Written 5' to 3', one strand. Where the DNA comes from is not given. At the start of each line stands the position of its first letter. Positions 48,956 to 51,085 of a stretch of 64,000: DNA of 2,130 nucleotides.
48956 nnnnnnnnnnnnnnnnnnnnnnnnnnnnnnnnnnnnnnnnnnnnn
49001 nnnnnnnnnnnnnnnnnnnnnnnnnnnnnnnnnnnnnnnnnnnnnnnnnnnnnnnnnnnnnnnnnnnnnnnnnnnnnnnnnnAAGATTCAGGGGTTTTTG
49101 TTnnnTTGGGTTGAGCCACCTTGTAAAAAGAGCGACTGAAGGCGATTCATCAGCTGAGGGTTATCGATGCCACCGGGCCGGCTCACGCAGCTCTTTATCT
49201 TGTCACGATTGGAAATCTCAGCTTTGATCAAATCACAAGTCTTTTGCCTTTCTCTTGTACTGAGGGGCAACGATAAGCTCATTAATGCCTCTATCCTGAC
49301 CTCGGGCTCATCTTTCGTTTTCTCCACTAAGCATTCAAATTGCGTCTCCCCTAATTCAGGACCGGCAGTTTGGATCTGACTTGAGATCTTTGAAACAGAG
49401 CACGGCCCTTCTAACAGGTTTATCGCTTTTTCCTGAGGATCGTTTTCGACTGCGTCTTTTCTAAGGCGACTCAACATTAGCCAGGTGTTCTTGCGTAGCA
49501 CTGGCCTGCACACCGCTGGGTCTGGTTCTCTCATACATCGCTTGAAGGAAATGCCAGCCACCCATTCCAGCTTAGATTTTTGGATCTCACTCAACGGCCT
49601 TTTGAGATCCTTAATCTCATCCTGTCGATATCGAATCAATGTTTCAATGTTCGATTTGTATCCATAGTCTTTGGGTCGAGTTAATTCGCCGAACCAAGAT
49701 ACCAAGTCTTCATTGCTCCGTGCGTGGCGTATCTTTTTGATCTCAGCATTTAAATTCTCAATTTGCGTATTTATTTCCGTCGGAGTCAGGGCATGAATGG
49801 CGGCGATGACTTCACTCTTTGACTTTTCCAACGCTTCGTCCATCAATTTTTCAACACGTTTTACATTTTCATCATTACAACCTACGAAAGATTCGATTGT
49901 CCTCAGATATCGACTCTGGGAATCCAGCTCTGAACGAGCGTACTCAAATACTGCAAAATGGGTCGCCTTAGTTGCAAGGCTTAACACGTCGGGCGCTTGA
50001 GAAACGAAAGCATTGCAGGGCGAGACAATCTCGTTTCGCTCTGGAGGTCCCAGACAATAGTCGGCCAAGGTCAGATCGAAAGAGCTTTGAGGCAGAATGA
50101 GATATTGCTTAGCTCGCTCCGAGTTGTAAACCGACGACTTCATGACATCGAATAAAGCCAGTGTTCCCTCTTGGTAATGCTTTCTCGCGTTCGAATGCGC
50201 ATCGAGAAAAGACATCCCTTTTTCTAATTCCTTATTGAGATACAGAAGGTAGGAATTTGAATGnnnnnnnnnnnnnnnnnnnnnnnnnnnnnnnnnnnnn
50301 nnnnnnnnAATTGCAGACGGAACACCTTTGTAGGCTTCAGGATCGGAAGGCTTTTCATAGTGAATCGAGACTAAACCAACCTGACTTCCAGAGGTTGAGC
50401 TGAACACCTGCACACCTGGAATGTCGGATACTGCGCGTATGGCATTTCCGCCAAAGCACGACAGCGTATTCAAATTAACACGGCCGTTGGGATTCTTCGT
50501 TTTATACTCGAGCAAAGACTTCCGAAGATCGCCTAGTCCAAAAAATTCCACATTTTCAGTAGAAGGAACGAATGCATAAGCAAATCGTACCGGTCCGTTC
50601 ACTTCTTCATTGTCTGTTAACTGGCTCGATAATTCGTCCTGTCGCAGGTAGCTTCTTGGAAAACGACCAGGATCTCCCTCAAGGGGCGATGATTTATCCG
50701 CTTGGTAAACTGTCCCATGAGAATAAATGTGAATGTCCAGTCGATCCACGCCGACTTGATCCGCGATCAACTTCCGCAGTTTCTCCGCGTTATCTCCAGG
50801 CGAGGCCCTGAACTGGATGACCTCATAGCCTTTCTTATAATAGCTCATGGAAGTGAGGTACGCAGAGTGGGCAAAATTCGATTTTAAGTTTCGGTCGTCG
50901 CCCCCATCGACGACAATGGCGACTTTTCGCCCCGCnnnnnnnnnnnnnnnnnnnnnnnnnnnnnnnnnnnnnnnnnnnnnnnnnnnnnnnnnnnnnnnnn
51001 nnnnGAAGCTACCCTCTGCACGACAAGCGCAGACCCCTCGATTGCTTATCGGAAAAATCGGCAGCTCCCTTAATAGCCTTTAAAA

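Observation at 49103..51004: Secreted 633-aa protein with a candidate caspase-like (clan CD) peptidase domain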

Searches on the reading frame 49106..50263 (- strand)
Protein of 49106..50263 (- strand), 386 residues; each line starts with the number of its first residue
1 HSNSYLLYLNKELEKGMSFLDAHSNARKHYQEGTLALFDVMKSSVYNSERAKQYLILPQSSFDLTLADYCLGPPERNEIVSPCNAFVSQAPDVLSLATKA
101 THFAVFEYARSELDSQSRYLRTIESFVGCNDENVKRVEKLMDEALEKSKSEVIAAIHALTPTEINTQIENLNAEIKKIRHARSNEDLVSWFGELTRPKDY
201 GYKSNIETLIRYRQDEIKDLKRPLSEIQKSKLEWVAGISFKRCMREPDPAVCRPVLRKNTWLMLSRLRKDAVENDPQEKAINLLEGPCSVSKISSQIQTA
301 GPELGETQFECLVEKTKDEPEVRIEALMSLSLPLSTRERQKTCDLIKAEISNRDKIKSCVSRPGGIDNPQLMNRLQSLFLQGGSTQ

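Call 58: search_solved_structures(query=A3, max_evalue=10)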
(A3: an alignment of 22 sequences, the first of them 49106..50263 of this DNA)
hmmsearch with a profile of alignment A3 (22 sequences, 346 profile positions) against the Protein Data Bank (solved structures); distinct sequences matched with E-value up to 10: 2.
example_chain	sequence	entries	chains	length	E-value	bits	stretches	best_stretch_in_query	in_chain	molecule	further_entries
5jr8_A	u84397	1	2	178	0.28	13.7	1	1-53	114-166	Neutrophil gelatinase-associated lipocalin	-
29sb_A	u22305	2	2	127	1.1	11.7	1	125-195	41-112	KABLE2.5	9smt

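Call 65: predict_structure(alignment_id=A3)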
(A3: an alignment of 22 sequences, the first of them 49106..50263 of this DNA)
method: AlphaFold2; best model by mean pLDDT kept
length: 386 residues; sequences in the alignment: 22
mean_pLDDT: 79.6   pTM: 0.75
mean pLDDT of the five models: 79.6, 79.5, 77.6, 75.7, 75.2
residues with pLDDT >= 90: 100; 70-90: 201; 50-70: 56; < 50: 29
segments of 3 or more residues with pLDDT < 50: 43-45, 78-90, 193-202
pLDDT, mean of each block of 10 residues (from residue 1): 85 96 95 81 56 85 92 63 44 59 90 93 88 86 88 85 85 86 73 48 62 80 80 75 71 70 68 76 90 81 87 93 86 73 91 93 80 89 80
secondary structure, 60 per line:
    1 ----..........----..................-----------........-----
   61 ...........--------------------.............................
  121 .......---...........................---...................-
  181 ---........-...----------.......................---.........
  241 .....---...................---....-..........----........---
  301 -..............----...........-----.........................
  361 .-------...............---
elements in order: H5-14 H19-36 H48-55 H61-71 H92-127 H131-157 H161-179 H184-191 H206-228 H232-245 H249-267 H271-274 H276-285 H290-297 H302-315 H320-330 H336-361 H369-383

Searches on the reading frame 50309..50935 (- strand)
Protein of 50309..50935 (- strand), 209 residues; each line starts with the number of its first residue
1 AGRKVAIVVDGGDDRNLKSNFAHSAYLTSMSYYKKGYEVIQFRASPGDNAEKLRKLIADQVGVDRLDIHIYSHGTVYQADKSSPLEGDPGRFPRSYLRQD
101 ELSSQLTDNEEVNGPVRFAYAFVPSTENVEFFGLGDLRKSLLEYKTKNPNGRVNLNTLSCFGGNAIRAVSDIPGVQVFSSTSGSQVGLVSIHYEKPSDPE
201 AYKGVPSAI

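Call 30: find_related_loci(query=A2, collection=genome_contigs, flank=6000)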
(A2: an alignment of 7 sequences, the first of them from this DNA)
Query A2 (209 aa) in genome_contigs; peptide patterns used: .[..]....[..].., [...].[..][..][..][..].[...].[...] (x = any residue, [..] = any of these).
273 stretches matched a pattern; 2 encode a relative of the query (tblastn E <= 1e-3); 2 distinct loci.
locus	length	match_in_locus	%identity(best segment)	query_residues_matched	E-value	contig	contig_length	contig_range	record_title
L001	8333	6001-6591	39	1-188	3e-37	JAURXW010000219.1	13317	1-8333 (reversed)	MAG: Bacteriovorax sp. isolate E10_metabat.bin.5_sub E10_k141_267082, whole genome shotgun sequence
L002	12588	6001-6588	33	2-188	8e-28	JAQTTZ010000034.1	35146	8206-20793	MAG: Bacteriovorax sp. isolate STB_52 NODE_2545_length_35146_cov_4.432594_Sandtown_B, whole genome shotgun sequence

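Call 75: find_homologous_proteins(query=A2, max_evalue=0.001)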
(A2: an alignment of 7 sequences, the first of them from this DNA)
Query A2 (7 sequences) (209 aa, profile of the alignment): 1 proteins with E <= 0.001 among 3175 candidates.
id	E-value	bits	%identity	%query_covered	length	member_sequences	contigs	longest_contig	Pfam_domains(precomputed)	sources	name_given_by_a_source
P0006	1.2e-71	259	43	89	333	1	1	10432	-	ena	-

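Call 76: find_related_loci(query=A2, collection=metagenome_contigs, flank=3000)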
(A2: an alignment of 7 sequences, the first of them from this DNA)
Query A2 (209 aa) in metagenome_contigs; peptide patterns used: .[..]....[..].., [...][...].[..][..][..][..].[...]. (x = any residue, [..] = any of these).
181 stretches matched a pattern; 1 encode a relative of the query (tblastn E <= 1e-3); 1 distinct loci.
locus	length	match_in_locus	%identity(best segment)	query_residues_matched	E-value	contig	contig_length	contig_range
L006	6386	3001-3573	34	2-183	1e-31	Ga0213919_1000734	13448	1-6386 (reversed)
